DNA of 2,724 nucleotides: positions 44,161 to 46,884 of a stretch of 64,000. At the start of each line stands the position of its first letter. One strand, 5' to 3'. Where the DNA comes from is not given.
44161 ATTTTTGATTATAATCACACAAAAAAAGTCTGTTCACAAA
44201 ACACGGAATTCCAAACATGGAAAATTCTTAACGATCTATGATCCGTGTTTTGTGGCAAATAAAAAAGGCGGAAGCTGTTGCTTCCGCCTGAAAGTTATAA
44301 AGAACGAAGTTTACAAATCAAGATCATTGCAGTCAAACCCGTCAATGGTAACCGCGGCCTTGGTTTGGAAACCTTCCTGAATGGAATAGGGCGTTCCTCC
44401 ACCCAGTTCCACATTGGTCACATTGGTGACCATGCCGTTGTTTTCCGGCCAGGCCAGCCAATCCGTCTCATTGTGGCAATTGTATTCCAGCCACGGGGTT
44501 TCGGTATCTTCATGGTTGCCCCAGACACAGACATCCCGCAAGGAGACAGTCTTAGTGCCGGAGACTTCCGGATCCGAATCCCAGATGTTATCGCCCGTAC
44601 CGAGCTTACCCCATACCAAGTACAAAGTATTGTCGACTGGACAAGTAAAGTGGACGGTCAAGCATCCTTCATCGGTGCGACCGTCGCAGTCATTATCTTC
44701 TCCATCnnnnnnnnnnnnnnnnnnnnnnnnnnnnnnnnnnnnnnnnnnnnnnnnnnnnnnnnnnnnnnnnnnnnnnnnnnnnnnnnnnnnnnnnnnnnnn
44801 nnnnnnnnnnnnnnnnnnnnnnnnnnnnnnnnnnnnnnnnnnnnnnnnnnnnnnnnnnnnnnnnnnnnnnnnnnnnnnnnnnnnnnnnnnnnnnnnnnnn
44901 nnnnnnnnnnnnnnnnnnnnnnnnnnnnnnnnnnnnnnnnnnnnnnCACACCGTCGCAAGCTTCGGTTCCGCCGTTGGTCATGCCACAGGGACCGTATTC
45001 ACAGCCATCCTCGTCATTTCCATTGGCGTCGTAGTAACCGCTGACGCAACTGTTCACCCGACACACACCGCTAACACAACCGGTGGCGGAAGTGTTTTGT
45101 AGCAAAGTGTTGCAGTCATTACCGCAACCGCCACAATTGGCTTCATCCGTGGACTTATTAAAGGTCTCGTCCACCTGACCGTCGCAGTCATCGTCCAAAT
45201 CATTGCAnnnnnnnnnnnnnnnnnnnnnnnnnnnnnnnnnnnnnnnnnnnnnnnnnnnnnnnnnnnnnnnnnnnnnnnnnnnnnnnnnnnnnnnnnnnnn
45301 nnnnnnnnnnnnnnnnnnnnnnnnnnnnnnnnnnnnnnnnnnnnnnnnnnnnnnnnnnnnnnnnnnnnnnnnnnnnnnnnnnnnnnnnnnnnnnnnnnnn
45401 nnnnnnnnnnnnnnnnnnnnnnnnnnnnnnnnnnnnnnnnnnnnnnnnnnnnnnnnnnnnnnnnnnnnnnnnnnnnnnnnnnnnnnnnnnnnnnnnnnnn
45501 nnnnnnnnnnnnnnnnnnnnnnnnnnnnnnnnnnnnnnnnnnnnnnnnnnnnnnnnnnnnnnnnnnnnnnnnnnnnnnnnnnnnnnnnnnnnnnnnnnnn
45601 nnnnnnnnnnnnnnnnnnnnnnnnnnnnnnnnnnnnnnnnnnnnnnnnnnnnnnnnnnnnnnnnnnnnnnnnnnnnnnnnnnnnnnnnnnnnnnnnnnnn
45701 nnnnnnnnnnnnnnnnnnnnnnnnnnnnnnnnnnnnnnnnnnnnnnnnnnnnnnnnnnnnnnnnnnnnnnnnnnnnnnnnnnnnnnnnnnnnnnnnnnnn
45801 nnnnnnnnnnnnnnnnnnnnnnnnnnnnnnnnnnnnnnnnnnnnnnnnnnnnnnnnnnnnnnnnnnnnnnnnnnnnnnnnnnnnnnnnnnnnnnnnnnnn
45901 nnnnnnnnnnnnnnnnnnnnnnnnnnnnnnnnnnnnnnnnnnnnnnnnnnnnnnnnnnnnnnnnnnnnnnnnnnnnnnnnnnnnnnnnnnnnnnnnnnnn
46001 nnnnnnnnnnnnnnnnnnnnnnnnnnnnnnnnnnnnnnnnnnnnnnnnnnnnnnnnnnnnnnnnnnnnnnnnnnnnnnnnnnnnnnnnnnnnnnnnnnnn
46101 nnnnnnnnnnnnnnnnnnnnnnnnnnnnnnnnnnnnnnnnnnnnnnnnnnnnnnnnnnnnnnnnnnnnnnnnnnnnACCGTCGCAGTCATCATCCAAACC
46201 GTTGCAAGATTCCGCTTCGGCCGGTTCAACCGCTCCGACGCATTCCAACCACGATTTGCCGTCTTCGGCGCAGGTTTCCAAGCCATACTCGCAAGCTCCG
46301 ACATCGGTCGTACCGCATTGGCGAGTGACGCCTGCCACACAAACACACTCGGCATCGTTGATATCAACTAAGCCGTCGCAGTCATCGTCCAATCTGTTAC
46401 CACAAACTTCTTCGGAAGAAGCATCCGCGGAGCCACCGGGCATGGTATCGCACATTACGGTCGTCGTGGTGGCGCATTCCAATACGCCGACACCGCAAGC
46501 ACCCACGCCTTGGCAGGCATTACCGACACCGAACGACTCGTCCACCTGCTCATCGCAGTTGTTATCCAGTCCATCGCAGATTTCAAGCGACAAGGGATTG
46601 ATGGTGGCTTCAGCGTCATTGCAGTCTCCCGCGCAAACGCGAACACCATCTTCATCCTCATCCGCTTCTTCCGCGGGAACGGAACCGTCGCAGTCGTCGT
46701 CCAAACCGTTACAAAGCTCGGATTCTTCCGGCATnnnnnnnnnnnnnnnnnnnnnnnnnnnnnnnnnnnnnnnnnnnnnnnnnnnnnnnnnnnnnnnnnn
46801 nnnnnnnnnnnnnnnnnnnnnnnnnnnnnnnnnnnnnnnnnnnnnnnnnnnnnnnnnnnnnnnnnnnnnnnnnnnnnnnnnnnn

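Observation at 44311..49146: Giant (about 1611 aa) lipoprotein built from about 20 MopE-like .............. repeats with a distinct C-terminal domain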

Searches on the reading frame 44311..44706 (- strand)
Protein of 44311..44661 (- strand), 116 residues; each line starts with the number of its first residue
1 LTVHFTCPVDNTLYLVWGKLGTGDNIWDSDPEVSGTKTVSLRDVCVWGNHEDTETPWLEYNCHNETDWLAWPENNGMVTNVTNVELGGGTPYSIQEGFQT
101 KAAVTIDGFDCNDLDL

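Call 32: search_protein_families(library=pfam, proteins=[window:44311-44661:-], max_evalue=1)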
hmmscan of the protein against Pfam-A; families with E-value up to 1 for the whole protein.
window:44311-44661:- (116 aa): 1 family
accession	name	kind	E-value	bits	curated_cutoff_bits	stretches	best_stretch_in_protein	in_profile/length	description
PF00149.33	Metallophos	-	0.046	14.6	21.5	1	22-111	37-125/191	Calcineurin-like phosphoesterase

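Call 37: predict_structure(alignment_id=A1)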
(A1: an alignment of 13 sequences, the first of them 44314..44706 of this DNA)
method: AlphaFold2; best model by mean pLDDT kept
length: 131 residues; sequences in the alignment: 13
mean_pLDDT: 79.3   pTM: 0.74
mean pLDDT of the five models: 79.3, 76.7, 75.9, 74.5, 73.4
residues with pLDDT >= 90: 31; 70-90: 69; 50-70: 25; < 50: 6
segments of 3 or more residues with pLDDT < 50: 1-4
pLDDT, mean of each block of 10 residues (from residue 1): 50 78 90 71 83 88 71 89 76 86 88 81 82 57
secondary structure, 60 per line:
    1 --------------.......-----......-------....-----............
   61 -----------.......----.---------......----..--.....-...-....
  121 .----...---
elements in order: E15-21 E27-32 E40-43 E49-55 H56-60 E72-78 E93-98 E107-111 E117-121

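Call 91: find_homologous_proteins(query=A4, max_evalue=0.001)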
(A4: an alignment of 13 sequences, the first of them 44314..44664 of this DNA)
Query A4 (13 sequences): 139 candidates shared short words with the query, none scored E <= 0.001.

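Call 102: search_protein_representatives(alignment_id=A4)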
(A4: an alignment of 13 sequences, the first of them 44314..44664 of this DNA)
Query: 13 sequences, 116 profile positions. Proteins with E-value up to 0.001 (for the whole library): 21; up to 1e-10: 12; up to 1e-30: 7. The best 21 are listed.
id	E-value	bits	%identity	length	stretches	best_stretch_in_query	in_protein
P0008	9.4e-43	161.4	-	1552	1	1-115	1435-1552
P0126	5.7e-41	155.7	-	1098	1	1-115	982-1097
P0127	2.0e-39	150.7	-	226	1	4-115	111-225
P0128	1.0e-38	148.4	-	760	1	4-115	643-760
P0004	7.1e-38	145.7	-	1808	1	4-115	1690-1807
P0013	3.8e-35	136.9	-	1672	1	1-115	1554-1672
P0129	5.0e-31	123.6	-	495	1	4-115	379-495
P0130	1.3e-27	112.6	-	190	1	4-115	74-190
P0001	7.3e-22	94.1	-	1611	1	5-115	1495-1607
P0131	1.3e-18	83.6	-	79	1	44-115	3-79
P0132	3.2e-17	79.1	-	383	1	5-114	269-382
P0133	2.1e-16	76.5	-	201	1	5-116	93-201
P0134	1.2e-08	51.5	-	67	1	54-115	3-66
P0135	3.9e-06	43.4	-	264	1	6-114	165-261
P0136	2.0e-05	41.1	-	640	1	5-115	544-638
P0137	5.4e-05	39.7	-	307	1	4-114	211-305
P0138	6.8e-05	39.4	-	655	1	5-115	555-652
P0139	1.4e-04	38.3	-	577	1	4-114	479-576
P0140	5.3e-04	36.5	-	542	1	6-115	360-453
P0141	5.9e-04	36.3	-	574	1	5-114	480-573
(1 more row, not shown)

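Call 104: search_protein_families(library=pfam, proteins=[P0135, P0136, P0137, P0138, P0139, P0140, P0141, P0132], max_evalue=0.01)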
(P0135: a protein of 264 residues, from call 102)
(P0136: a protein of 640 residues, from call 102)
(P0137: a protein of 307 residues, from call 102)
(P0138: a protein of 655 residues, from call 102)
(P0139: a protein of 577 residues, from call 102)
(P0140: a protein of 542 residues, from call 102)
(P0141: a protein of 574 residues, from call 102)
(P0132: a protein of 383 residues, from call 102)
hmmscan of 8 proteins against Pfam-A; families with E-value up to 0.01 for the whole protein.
P0135 (264 aa): 0 families

P0136 (640 aa): 2 families
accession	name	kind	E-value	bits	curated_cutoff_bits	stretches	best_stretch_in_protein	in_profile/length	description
PF01551.29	Peptidase_M23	-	4.6e-06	27.2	28.7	1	65-179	9-90/96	Peptidase family M23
PF11617.13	Cu-binding_MopE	-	0.001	19.7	27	1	486-502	14-30/30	Putative metal-binding motif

P0137 (307 aa): 1 family
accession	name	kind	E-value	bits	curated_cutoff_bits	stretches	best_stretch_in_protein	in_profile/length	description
PF11617.13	Cu-binding_MopE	-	0.0087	16.7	27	1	180-195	15-30/30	Putative metal-binding motif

P0138 (655 aa): 2 families
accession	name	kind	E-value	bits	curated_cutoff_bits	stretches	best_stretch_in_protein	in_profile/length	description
PF13529.12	Peptidase_C39_2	-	4.5e-17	63.4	24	1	27-165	2-142/143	Peptidase_C39 like family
PF03412.21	Peptidase_C39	-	3.2e-06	27.4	22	1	140-185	80-122/133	Peptidase C39 family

P0139 (577 aa): 1 family
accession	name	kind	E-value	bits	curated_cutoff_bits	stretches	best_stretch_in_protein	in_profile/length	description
PF03412.21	Peptidase_C39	-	0.00077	19.7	22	1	148-190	83-122/133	Peptidase C39 family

P0140 (542 aa): 0 families

P0141 (574 aa): 1 family
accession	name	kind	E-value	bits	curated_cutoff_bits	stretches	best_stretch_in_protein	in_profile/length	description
PF01551.29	Peptidase_M23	-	0.00044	20.8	28.7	1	77-199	3-89/96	Peptidase family M23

P0132 (383 aa): 1 family
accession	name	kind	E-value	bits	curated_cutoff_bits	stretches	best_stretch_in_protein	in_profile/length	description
PF11617.13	Cu-binding_MopE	-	4.2e-11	43.3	27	3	178-195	13-29/30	Putative metal-binding motif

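Call 105: find_encoding_contigs(protein=P0138, flank=6000, max_places=3)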
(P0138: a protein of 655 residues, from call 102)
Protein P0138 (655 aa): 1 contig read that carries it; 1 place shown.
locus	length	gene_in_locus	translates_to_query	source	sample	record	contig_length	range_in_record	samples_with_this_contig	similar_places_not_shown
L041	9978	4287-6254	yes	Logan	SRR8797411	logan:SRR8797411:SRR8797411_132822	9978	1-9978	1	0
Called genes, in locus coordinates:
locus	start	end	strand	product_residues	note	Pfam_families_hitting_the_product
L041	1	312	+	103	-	?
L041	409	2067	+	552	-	PF00133:tRNA-synt_1, PF01406:tRNA-synt_1e (weak), PF09334:tRNA-synt_1g, PF19303:Anticodon_3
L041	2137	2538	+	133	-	-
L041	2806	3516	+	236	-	-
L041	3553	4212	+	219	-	-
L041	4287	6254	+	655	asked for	PF03412:Peptidase_C39 (faint), PF13529:Peptidase_C39_2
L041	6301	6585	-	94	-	PF01016:Ribosomal_L27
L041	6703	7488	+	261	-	PF13529:Peptidase_C39_2 (weak)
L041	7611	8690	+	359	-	PF13793:Pribosyltran_N, PF14572:Pribosyl_synth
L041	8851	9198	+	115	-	PF02082:Rrf2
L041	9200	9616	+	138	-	PF01592:NifU_N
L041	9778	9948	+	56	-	PF01106:NifU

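Call 106: list_cluster_members(proteins=[P0136, P0138, P0139, P0141, P0140, P0137, P0135, P0132, P0126, P0128])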
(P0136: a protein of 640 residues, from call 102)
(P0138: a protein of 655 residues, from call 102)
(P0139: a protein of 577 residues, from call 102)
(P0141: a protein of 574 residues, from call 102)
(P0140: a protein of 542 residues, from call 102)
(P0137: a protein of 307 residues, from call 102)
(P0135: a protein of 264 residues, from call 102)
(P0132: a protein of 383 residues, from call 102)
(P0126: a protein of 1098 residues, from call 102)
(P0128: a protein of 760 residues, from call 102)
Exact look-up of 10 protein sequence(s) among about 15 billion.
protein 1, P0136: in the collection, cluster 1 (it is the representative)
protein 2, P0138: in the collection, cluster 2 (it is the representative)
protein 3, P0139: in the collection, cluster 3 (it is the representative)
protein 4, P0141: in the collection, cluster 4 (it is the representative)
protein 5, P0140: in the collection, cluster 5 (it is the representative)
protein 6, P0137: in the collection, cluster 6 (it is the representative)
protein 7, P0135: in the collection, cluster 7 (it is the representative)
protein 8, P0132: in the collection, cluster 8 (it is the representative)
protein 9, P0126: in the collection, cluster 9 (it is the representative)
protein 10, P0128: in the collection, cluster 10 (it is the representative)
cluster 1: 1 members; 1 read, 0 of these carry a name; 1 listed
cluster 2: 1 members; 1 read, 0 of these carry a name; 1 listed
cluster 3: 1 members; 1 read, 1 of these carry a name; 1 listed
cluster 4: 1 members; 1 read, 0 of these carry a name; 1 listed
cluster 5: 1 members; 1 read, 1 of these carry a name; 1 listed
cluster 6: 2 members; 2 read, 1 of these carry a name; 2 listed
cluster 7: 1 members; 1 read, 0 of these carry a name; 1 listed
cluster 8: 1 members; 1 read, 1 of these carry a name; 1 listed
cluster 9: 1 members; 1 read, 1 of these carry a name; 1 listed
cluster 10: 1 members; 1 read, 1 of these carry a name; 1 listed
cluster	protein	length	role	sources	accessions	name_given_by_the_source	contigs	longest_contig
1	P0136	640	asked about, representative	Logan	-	-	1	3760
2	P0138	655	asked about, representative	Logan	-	-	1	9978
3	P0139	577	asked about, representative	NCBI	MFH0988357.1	MAG: papain-like cysteine protease family protein [Parcubacteria group bacterium]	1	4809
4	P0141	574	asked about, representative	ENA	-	-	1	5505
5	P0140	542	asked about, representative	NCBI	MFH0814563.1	MAG: hypothetical protein V1902_00500 [Candidatus Falkowbacteria bacterium]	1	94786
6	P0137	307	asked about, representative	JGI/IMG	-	-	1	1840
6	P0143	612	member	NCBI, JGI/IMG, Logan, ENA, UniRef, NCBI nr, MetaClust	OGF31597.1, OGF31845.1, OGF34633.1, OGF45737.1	hypothetical protein A2533_00110 [Candidatus Falkowbacteria bacterium RIFOXYD2_FULL_35_9] | Peptidase M23 domain-containing protein n=1 Tax=Candidatus Falkowbacteria bacterium ... | MAG: hypothetical protein A2300_03305 [Candidatus Falkowbacteria bacterium ...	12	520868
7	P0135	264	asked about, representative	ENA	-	-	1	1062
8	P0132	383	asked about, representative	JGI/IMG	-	hypothetical protein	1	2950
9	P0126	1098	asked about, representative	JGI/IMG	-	hypothetical protein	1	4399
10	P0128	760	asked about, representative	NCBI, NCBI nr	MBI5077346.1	putative metal-binding motif-containing protein [Candidatus Falkowbacteria bacterium]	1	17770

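Call 109: find_encoding_contigs(protein=P0143, flank=10000, max_places=2)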
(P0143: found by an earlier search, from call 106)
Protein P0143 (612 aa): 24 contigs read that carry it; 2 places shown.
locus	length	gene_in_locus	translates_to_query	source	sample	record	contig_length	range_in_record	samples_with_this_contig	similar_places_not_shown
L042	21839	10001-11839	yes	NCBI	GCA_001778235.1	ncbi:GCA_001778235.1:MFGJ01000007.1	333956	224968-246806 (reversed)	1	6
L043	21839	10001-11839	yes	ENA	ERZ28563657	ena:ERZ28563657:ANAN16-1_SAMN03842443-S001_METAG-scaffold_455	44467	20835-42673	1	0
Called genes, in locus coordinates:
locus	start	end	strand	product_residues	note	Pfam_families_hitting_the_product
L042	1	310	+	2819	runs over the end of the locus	-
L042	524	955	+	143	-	PF20329:DUF6624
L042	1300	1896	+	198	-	-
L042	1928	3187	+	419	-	PF13353:Fer4_12 (weak), PF04055:Radical_SAM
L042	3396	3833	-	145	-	-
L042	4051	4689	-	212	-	-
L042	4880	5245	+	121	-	PF01641:SelR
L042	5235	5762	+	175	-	PF01625:PMSR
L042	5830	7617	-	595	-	PF00009:GTP_EFTU, PF01926:MMR_HSR1 (weak), PF22042:EF-G_D2, PF03144:GTP_EFTU_D2, PF00679:EFG_C, PF21018:BipA_C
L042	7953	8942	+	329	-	PF00579:tRNA-synt_1b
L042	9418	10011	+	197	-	-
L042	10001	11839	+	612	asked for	-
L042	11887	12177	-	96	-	PF01016:Ribosomal_L27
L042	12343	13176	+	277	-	PF13529:Peptidase_C39_2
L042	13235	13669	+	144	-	PF13366:PDDEXK_3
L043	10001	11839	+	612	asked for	-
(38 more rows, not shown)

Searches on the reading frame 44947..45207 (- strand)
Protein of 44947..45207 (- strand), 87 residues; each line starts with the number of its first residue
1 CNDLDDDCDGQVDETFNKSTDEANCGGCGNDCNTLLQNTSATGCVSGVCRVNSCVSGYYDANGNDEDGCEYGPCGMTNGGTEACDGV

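Call 100: search_protein_families(library=pfam, proteins=[window:44947-45207:-], max_evalue=10)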
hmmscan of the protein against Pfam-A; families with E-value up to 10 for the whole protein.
window:44947-45207:- (87 aa): 1 family
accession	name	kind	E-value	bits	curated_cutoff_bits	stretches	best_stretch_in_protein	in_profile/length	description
PF21671.2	CPL1-like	-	7.2e-06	26.4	27.4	1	17-61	5-53/60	Protein CPL1-like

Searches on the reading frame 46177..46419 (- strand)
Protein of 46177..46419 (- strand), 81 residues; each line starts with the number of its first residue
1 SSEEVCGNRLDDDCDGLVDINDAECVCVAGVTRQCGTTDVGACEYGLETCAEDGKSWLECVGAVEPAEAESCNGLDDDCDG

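Call 100: search_protein_families(library=pfam, proteins=[window:46177-46419:-], max_evalue=10)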
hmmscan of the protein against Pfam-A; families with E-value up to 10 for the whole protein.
window:46177-46419:- (81 aa): 1 family
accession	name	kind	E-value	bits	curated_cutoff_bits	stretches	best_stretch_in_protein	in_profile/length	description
PF11617.13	Cu-binding_MopE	-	7.3e-09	36.2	27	2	63-81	8-26/30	Putative metal-binding motif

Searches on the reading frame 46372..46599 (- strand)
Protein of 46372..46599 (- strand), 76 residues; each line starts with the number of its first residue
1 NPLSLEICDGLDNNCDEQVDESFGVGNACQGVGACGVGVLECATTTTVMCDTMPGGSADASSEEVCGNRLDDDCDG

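Call 100: search_protein_families(library=pfam, proteins=[window:46372-46599:-], max_evalue=10)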
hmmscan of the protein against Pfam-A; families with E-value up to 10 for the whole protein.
window:46372-46599:- (76 aa): 1 family
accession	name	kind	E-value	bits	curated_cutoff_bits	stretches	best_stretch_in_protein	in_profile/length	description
PF11617.13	Cu-binding_MopE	-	1.3e-09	38.6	27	2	1-21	10-30/30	Putative metal-binding motif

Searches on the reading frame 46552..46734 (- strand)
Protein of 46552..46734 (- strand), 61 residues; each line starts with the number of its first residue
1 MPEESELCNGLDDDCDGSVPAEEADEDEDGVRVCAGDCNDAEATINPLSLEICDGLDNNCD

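Call 100: search_protein_families(library=pfam, proteins=[window:46552-46734:-], max_evalue=10)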
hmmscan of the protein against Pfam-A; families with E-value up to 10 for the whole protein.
window:46552-46734:- (61 aa): 1 family
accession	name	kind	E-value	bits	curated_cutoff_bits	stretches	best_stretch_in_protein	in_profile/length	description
PF11617.13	Cu-binding_MopE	-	4.5e-14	52.8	27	2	37-61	1-25/30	Putative metal-binding motif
